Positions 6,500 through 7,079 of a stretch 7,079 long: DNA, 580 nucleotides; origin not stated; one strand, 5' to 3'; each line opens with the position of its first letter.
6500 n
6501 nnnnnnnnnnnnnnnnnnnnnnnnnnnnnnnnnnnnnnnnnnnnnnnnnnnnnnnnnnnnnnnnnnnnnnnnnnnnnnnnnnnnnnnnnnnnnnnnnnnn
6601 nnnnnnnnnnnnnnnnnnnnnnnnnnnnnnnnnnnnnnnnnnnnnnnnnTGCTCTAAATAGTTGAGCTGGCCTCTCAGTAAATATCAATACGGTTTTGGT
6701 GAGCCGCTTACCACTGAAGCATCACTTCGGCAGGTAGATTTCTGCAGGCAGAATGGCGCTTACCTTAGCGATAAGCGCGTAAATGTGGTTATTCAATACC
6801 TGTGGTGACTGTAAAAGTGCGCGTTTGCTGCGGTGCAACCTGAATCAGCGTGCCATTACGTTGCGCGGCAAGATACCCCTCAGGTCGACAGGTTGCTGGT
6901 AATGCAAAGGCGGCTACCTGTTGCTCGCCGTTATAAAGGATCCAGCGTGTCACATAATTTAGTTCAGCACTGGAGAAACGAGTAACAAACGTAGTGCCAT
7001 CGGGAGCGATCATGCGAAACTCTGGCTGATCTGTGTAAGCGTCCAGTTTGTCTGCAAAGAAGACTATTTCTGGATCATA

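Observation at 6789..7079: C-terminal fragment of an unrecognised protein at the right edge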

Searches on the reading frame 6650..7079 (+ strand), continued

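Call 78: fold_search(model_id=the predicted structure, library=afdb50)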
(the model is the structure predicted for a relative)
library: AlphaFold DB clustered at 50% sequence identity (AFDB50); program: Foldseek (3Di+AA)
matches with E <= 10: 1738; with E <= 0.001: 1110
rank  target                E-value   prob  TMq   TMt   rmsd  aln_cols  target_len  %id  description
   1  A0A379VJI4            5.3e-52  1.00  0.94  0.58   2.2       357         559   74  Transcriptional regulatory protein UhpA [Salmonella enterica I]
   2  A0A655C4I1            1.1e-51  1.00  0.89  0.94   2.1       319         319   84  DeoX [Salmonella enterica subsp. enterica serovar Bovismorbificans]
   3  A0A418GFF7            3.9e-51  1.00  0.85  0.94   2.2       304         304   98  DUF4432 domain-containing protein (Fragment) [Escherichia coli]
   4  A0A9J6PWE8            1.2e-46  1.00  0.94  0.94   2.1       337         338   56  Aldose 1-epimerase family protein [Winslowiella arboricola]
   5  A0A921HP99            8.3e-46  1.00  0.94  0.93   2.3       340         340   51  Aldose 1-epimerase family protein [Megamonas hypermegale]
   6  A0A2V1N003            4.1e-45  1.00  0.95  0.89   2.0       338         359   55  DUF4432 domain-containing protein [Levilactobacillus bambusae]
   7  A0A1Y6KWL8            2.5e-44  1.00  0.92  0.92   2.2       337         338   52  DUF4432 domain-containing protein [Photobacterium aquimaris]
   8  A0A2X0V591            8.1e-43  1.00  0.93  0.93   2.3       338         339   46  DUF4432 domain-containing protein [Anaerobiospirillum thomasii]
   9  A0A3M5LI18            2.3e-40  1.00  0.93  0.82   2.5       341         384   51  Putative cytoplasmic protein [Pseudomonas syringae pv. solidagae]
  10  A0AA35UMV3            3.6e-40  1.00  0.92  0.87   2.7       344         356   43  Aldose 1-epimerase family protein [Brytella acorum]
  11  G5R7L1                2.7e-39  1.00  0.73  0.92   2.3       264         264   83  Putative cytoplasmic protein [Salmonella enterica subsp. enterica serovar Senftenberg str. A4-543]
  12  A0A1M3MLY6            7.1e-39  1.00  0.91  0.84   2.8       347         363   45  DUF4432 domain-containing protein
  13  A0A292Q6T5            1.1e-38  1.00  0.91  0.25   2.7       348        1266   46  deoxyribose-phosphate aldolase [Tuber aestivum]
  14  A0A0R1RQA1            3.5e-38  1.00  0.88  0.92   2.3       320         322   48  DeoX [Furfurilactobacillus rossiae DSM 15814]
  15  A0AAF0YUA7            4.2e-38  1.00  0.90  0.91   2.4       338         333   45  DUF4432 family protein [Corynebacterium pyruviciproducens]
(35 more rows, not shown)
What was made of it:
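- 6789..7079 (-): 3' end of deoX: codons 242-337 plus the TAA stop (stop is the complement of 6789-6791). The first 241 codons lie beyond the right edge of the window. Call 78 (UniProt names DeoX / deoxyribose mutarotase).
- On DeoX orthologue group (deoQKPX module): UniProt entries at 81-98% identity are named DeoX or deoxyribose (specific) mutarotase (call 78).
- UniProt names for close relatives are 'DeoX', 'Deoxyribose mutarotase' and 'Deoxyribose specific mutarotase' (call 78). A 1266-aa fungal protein annotated deoxyribose-phosphate aldolase carries a DeoX-like domain (call 78).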

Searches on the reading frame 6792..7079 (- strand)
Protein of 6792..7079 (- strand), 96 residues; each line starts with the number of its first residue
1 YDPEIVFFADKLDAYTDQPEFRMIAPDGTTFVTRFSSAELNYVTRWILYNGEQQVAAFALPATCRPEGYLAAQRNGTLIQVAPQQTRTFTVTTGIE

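Call 5: search_protein_families(proteins=[window:6792-7079:-], library=ncbifam, max_evalue=1)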
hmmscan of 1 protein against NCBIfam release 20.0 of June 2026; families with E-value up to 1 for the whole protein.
window:6792-7079:- (96 aa): 0 families

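Call 8: profile_search(protein=window:6792-7079:-)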
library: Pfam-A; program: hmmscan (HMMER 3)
A. the first sequence (96 residues): domains with independent E <= 10: 3; with E <= 0.001: 1
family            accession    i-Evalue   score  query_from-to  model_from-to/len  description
DUF4432           PF14486.12    1.2e-05    24.7      18-94        227-303/304  Domain of unknown function (DUF4432)
UBX               PF00789.26      0.043    14.4      26-64         14-53/82  UBX domain
Helic-prim_T7_N   PF21268.3        0.17    12.6      62-84         14-36/59  Bacteriophage T7 DNA helicase/primase, N-terminal a+b fold
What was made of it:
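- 6789..7079 (-): Call 8 (Pfam DUF4432, model positions 227-303 of 304).
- On Pfam DUF4432 (PF14486): Fragment: 1.2e-5 (call 8).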
